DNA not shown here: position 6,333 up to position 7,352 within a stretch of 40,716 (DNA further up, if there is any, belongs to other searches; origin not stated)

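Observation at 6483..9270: An LpxA-family acyltransferase is translationally coupled to GnnA/GnnB-like enzymes in a mycothiol-encoding (actinobacterial) genome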

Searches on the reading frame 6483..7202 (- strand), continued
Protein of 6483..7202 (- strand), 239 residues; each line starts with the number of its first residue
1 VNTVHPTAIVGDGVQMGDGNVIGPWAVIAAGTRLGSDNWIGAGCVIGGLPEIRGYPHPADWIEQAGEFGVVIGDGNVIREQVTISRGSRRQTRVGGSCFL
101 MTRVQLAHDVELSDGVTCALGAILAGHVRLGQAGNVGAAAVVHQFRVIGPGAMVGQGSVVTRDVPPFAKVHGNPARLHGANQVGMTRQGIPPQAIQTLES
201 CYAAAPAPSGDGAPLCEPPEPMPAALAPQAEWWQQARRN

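Call 19: find_related_loci(query=A1, collection=genome_contigs, flank=10000)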
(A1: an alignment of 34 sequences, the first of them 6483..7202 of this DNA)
Query A1 (239 aa) in genome_contigs; peptide patterns used: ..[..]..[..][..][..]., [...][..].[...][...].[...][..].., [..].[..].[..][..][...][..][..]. (x = any residue, [..] = any of these).
600 stretches matched a pattern (row limit reached: there are more); 493 encode a relative of the query (tblastn E <= 1e-3); the best 80 are kept; 80 distinct loci.
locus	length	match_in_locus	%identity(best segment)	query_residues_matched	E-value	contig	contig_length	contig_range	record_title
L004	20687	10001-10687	50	1-239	3e-67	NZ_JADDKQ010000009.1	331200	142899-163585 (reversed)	Actinotalea solisilvae strain KACC 19191 Scaffold5_1, whole genome shotgun sequence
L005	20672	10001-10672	50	1-235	3e-67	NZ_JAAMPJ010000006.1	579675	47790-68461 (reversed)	Lentzea alba strain NEAU-D13 Scaffold6, whole genome shotgun sequence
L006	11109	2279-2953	49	1-235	5e-67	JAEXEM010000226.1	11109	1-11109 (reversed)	MAG: Actinomycetes bacterium isolate OH_HBB_202 k127_996760, whole genome shotgun sequence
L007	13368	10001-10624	53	2-209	4e-67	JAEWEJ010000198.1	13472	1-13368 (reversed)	MAG: Actinomycetes bacterium isolate OH_PBlB_14 k127_365267, whole genome shotgun sequence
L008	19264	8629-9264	51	1-211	3e-66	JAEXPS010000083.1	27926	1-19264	MAG: Actinomycetes bacterium isolate OH_HBrB_196 k127_2087617, whole genome shotgun sequence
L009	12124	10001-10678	49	1-237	3e-66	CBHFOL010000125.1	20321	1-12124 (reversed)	MAG TPA_asm: uncultured Saccharothrix sp. isolate SRR16095332_binner12_Refined_10 genome assembly, contig: ERZ27337137.1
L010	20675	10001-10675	51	2-235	2e-64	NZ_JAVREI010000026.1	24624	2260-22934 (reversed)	Blastococcus goldschmidtiae strain DSM 46792 NODE_26_length_24624_cov_25.246071, whole genome shotgun sequence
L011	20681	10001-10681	51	1-235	7e-64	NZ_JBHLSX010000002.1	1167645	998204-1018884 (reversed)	Cellulomonas biazotea strain NCAIM B.01385 spades_K_25_97_2, whole genome shotgun sequence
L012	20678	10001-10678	49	1-237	4e-64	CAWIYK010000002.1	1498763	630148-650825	MAG: uncultured Actinomycetota bacterium isolate MFD04935.bin.3.85 genome assembly, contig: contig_2576, whole genome sh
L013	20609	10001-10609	51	1-203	4e-63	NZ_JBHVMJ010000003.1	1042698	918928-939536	Agromyces sp. NPDC057865 NPDC057865_383_G11.ctg-0003, whole genome shotgun sequence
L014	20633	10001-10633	49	1-211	2e-63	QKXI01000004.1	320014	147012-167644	Leifsonia sp. ku-ls scaffold_3, whole genome shotgun sequence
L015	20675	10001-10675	49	2-232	4e-62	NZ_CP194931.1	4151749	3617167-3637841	Leifsonia sp. P73 chromosome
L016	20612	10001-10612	51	1-204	5e-62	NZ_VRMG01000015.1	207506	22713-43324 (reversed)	Lacisediminihabitans profunda strain CHu50b-6-2 contig_16, whole genome shotgun sequence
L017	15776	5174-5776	54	1-202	8e-62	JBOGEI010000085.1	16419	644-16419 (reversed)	MAG: Microbacterium sp. isolate SD8048_metabat2.bin.7_sub NODE_339_length_16419_cov_1.361159, whole genome shotgun seque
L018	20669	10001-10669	46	4-235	9e-62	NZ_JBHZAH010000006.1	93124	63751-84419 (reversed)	Rhodococcus sp. NPDC059234 NPDC059234_387_C2.ctg-0006, whole genome shotgun sequence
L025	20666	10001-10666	48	1-233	1e-60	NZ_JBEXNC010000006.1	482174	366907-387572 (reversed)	Lentzea sp. NPDC003310 NPDC003310_1_H11.ctg-0006, whole genome shotgun sequence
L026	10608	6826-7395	55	1-190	9e-61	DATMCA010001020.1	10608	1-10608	MAG TPA_asm: Umezawaea sp. isolate SMAG_U13368 k141_778277, whole genome shotgun sequence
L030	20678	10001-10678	48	1-237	4e-60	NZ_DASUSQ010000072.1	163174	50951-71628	MAG: Umezawaea sp. isolate SMAG_U1740 k141_1329694, whole genome shotgun sequence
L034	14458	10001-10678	46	1-237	4e-58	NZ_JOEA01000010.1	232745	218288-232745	Lentzea albidocapillata strain NRRL B-24057 contig10.1, whole genome shotgun sequence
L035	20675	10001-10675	46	2-237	4e-58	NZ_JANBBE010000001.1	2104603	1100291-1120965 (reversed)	Lentzea californiensis strain DSM 43393 LX88DRAFT_scaffold00001.1, whole genome shotgun sequence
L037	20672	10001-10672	46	1-235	1e-57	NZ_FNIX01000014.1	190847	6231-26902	Lentzea jiangxiensis strain CGMCC 4.6609, whole genome shotgun sequence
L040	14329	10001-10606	52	1-202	2e-57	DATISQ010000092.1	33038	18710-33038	MAG TPA_asm: Cryobacterium sp. isolate SMAG_U15933 k141_754058, whole genome shotgun sequence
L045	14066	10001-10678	45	1-237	4e-57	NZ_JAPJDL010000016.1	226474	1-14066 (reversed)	Lentzea sp. NEAU-D7 Scaffold16, whole genome shotgun sequence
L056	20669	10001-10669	43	4-235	4e-55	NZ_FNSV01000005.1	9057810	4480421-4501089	Rhodococcus koreensis strain DSM 44498, whole genome shotgun sequence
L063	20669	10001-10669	43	4-235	2e-54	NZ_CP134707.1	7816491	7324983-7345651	Rhodococcus opacus strain DSM 43205 chromosome, complete genome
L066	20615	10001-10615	46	1-205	4e-54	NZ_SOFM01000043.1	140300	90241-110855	Cryobacterium mannosilyticum strain RHLT2-21 scaffold11, whole genome shotgun sequence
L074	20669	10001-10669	44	4-235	2e-53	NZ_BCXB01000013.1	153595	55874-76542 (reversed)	Rhodococcus marinonascens NBRC 14363, whole genome shotgun sequence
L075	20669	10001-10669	43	4-235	3e-53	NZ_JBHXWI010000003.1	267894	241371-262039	Rhodococcus sp. NPDC127593 NPDC127593_391_E10.ctg-0003, whole genome shotgun sequence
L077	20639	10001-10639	45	2-214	3e-53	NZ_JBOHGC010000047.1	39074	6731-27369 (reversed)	MAG: Actinokineospora sp. isolate M3-S_maxbin2.bin.70 k127_4377925, whole genome shotgun sequence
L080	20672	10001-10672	43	2-235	2e-52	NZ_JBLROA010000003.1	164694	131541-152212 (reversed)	Micromonospora sp. SL1-18 3, whole genome shotgun sequence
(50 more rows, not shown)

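Call 21: predict_structure(alignment_id=A1)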
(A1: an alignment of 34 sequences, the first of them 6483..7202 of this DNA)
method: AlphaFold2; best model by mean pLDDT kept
length: 239 residues; sequences in the alignment: 34
mean_pLDDT: 72.4   pTM: 0.67
mean pLDDT of the five models: 72.4, 71.9, 68.0, 66.3, 62.9
residues with pLDDT >= 90: 22; 70-90: 120; 50-70: 80; < 50: 17
segments of 3 or more residues with pLDDT < 50: 9-15
pLDDT, mean of each block of 10 residues (from residue 1): 49 50 73 80 79 62 57 86 68 80 76 70 56 53 68 78 87 86 90 93 72 64 87 73
secondary structure, 60 per line:
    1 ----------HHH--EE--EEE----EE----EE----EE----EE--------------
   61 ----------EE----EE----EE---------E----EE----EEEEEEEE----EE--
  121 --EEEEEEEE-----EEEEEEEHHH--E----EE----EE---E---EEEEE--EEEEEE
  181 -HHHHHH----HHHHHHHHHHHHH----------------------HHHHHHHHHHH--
elements in order: E20-22 E105-112 E123-130 E136-142 E168-172 E175-180 H182-187 H192-204 H227-237

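Call 24: fold_search(model_id=the predicted structure, library=pdb)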
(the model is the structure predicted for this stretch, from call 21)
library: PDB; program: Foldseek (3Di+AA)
matches with E <= 10: 109; with E <= 0.001: 1
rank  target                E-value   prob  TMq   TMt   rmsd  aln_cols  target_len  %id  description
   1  7ojp_U                9.4e-04  0.90  0.33  0.31  11.3       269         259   20  Crystal structure of Pseudomonas aeruginosa LpxA in complex with compound 1 (released 2021-10-13)
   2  5dem_C                1.5e-03  0.90  0.35  0.33  10.9       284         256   19  Structure of Pseudomonas aeruginosa LpxA (released 2015-09-16)
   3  7ok1_B                1.8e-03  0.95  0.30  0.29  10.3       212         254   17  Crystal structure of Pseudomonas aeruginosa LpxA in complex with compound 3 (released 2021-10-13)
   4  5dem_A                1.8e-03  0.94  0.37  0.35  10.2       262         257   18  Structure of Pseudomonas aeruginosa LpxA (released 2015-09-16)
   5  1lxa                  2.5e-03  0.89  0.37  0.34  11.2       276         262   21  UDP N-ACETYLGLUCOSAMINE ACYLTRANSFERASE (released 1995-12-07)
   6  7ojq_C                2.8e-03  0.85  0.33  0.31  10.1       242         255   20  Crystal structure of Pseudomonas aeruginosa LpxA in complex with compound 7 (released 2021-10-13)
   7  7ojp_Z                3.8e-03  0.75  0.34  0.32  11.1       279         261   19  Crystal structure of Pseudomonas aeruginosa LpxA in complex with compound 1 (released 2021-10-13)
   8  7ojw_A                4.6e-03  0.87  0.34  0.32  10.1       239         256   21  Crystal structure of Pseudomonas aeruginosa LpxA in complex with compound 93 (released 2021-10-13)
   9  7ojq_B                8.4e-03  0.72  0.33  0.31   8.9       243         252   17  Crystal structure of Pseudomonas aeruginosa LpxA in complex with compound 7 (released 2021-10-13)
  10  7ojq_A                9.5e-03  0.80  0.35  0.33   9.7       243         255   18  Crystal structure of Pseudomonas aeruginosa LpxA in complex with compound 7 (released 2021-10-13)
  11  5dg3_D                1.0e-02  0.84  0.39  0.37   9.9       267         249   20  Structure of Pseudomonas aeruginosa LpxA in complex with UDP-3-O-(R-3-hydroxydecanoyl)-GlcNAc (released 2015-09-16)
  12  4e6t_A                1.1e-02  0.63  0.32  0.29  11.0       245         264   18  Structure of LpxA from Acinetobacter baumannii at 1.8A resolution (P212121 form) (released 2012-12-12)
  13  5dep_A                1.6e-02  0.99  0.28  0.26   5.4       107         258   30  Structure of Pseudomonas aeruginosa LpxA in complex with UDP-GlcNAc (released 2015-09-16)
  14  4eqy_A                1.8e-02  0.66  0.35  0.33  10.3       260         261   18  Crystal structure of Acyl-[acyl-carrier-protein]--UDP-N-acetylglucosamine O-acyltransferase from Burkholderia thailand (released 2012-05-16)
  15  7okc                  1.9e-02  0.51  0.34  0.31  10.9       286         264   23  Crystal structure of Escherichia coli LpxA in complex with compound 1 (released 2021-10-06)
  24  6oss_A                8.0e-02  0.35  0.32  0.29  10.5       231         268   22  Crystal Structure of the Acyl-Carrier-Protein UDP-N-Acetylglucosamine O-Acyltransferase LpxA from Proteus mirabilis (released 2020-01-29)
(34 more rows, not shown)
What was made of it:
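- Pcryo_0615 is titled in the PDB as an N-acetyltransferase (call 24).
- Tried and rejected: Its Foldseek matches were meaningless (TM about 0.3; calls 21, 24).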

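Call 33: search_solved_structures(query=A1, max_evalue=1e-10, show_alignments=5)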
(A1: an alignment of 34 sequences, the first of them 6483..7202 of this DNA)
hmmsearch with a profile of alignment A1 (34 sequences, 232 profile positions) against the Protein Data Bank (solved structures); distinct sequences matched with E-value up to 1e-10: 47.
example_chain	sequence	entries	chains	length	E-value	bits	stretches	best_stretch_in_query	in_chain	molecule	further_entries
4eqy_A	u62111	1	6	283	3.9e-48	167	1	2-207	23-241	Acyl-[acyl-carrier-protein]--UDP-N-acetylglucosamine O-acyltransferase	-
8e62_A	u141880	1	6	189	2.7e-46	161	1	16-204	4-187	UDP-N-acetylglucosamine acyltransferase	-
1lxa_A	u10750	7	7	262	2.1e-45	158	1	4-219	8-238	UDP N-ACETYLGLUCOSAMINE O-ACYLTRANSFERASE | Acyl-[acyl-carrier-protein]--UDP-N-acetylglucosamine O-acyltransferase | UDP-N-acetylglucosamine acyltransferase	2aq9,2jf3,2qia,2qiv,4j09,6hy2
2jf2_A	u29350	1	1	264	2.1e-45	158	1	4-219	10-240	ACYL-[ACYL-CARRIER-PROTEIN]--UDP-N-ACETYLGLUCOSAMINE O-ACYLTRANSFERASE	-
7okc_A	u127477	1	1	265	2.2e-45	158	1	4-219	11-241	Acyl-[acyl-carrier-protein]--UDP-N-acetylglucosamine O-acyltransferase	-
6p9p_A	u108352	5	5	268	2.3e-45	157.9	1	4-219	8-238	Acyl-[acyl-carrier-protein]--UDP-N-acetylglucosamine O-acyltransferase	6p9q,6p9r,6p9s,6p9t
3r0s_A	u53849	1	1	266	3.9e-45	157.1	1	1-208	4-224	Acyl-[acyl-carrier-protein]--UDP-N-acetylglucosamine O-acyltransferase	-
5dem_A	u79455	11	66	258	2.5e-44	154.5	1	4-218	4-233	Acyl-[acyl-carrier-protein]--UDP-N-acetylglucosamine O-acyltransferase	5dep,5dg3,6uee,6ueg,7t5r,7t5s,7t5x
7oj6_A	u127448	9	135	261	2.8e-44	154.3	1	4-218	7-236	Acyl-[acyl-carrier-protein]-UDP-N-acetylglucosamine O-acyltransferase | Acyl-[acyl-carrier-protein]--UDP-N-acetylglucosamine O-acyltransferase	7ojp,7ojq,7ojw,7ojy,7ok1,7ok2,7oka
6oss_A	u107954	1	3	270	7.8e-44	152.9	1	3-208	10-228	Acyl-[acyl-carrier-protein]--UDP-N-acetylglucosamine O-acyltransferase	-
3hsq_A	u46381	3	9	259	9.7e-44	152.6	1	3-206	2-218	Acyl-[acyl-carrier-protein]--UDP-N-acetylglucosamine O-acyltransferase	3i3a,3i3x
3t57_A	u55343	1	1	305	7.3e-43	149.7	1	4-212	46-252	UDP-N-acetylglucosamine O-acyltransferase domain-containing protein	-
5jxx_A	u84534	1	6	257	2.5e-42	148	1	3-205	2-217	Acyl-[acyl-carrier-protein]--UDP-N-acetylglucosamine O-acyltransferase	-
4e6u_A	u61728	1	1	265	5.3e-41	143.6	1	4-205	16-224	Acyl-[acyl-carrier-protein]--UDP-N-acetylglucosamine O-acyltransferase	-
4e6t_A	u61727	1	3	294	7.4e-41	143.2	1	4-205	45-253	Acyl-[acyl-carrier-protein]--UDP-N-acetylglucosamine O-acyltransferase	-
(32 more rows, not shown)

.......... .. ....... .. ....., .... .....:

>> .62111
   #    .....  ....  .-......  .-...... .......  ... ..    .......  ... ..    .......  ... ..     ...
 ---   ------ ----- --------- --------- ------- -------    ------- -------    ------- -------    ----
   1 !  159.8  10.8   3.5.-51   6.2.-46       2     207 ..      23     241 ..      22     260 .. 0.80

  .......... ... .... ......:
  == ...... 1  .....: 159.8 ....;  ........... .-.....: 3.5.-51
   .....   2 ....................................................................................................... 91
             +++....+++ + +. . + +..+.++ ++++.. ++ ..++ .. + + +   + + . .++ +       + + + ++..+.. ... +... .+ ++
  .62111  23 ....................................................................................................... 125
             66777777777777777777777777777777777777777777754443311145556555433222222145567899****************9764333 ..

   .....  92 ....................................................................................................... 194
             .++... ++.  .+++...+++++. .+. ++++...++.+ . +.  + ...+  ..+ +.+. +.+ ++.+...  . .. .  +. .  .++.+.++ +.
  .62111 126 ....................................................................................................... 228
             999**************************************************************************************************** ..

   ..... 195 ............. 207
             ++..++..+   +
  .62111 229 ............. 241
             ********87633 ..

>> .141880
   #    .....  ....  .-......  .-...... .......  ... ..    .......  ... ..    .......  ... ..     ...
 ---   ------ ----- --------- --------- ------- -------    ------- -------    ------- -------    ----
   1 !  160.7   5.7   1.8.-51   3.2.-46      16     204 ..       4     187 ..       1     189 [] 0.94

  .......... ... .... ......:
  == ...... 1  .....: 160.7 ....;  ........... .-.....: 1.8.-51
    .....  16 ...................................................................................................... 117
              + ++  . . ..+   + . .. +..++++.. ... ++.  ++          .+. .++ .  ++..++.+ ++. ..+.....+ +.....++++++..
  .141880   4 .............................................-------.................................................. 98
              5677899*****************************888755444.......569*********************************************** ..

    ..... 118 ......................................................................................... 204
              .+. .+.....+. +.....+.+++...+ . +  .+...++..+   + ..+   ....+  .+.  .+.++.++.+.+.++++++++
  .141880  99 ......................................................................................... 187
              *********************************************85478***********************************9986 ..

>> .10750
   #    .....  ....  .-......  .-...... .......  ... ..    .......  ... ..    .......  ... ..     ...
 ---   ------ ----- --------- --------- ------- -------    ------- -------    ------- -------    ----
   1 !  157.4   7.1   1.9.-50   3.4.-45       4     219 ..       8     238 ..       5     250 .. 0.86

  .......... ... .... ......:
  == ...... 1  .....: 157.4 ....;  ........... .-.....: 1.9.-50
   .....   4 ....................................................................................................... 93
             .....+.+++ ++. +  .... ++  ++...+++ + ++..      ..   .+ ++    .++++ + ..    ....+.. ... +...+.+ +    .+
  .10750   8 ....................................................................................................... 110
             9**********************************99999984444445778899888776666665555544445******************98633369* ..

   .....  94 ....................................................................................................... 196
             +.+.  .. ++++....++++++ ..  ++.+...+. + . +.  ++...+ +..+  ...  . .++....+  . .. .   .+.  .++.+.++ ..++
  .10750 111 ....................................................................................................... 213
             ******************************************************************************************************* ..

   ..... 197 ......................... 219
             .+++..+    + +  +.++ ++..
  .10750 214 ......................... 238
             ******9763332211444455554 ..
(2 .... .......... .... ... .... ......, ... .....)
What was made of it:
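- On Pcryo_0615-type LpxA-like UDP-amino-sugar 3-N-acetyltransferase: The profile's best domain score is on 8E62 (call 33).
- The family profile scores 160.7 bits on Pcryo_0615, the best single-domain score, against 157-160 bits for LpxAs (call 33).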

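Call 62: predict_structure(alignment_id=A2)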
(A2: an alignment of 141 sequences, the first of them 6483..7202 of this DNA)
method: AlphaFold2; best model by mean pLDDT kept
length: 239 residues; sequences in the alignment: 141
mean_pLDDT: 95.8   pTM: 0.92
mean pLDDT of the five models: 95.8, 95.4, 95.0, 94.8, 94.5
residues with pLDDT >= 90: 211; 70-90: 28; 50-70: 0; < 50: 0
segments of 3 or more residues with pLDDT < 50: none
pLDDT, mean of each block of 10 residues (from residue 1): 98 97 98 98 98 91 86 99 97 98 98 99 98 98 98 98 98 97 98 97 88 81 94 95
secondary structure, 60 per line:
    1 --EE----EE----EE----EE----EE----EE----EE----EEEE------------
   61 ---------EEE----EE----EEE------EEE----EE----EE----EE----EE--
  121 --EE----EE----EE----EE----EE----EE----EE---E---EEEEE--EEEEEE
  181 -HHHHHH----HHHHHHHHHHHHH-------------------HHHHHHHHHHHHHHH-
elements in order: E45-48 E70-72 E83-85 E92-94 E168-172 E175-180 H182-187 H192-204 H224-238
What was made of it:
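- On LpxA (acyl-ACP--UDP-GlcNAc O-acyltransferase): AF2 model with pLDDT 95.8 (call 62).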
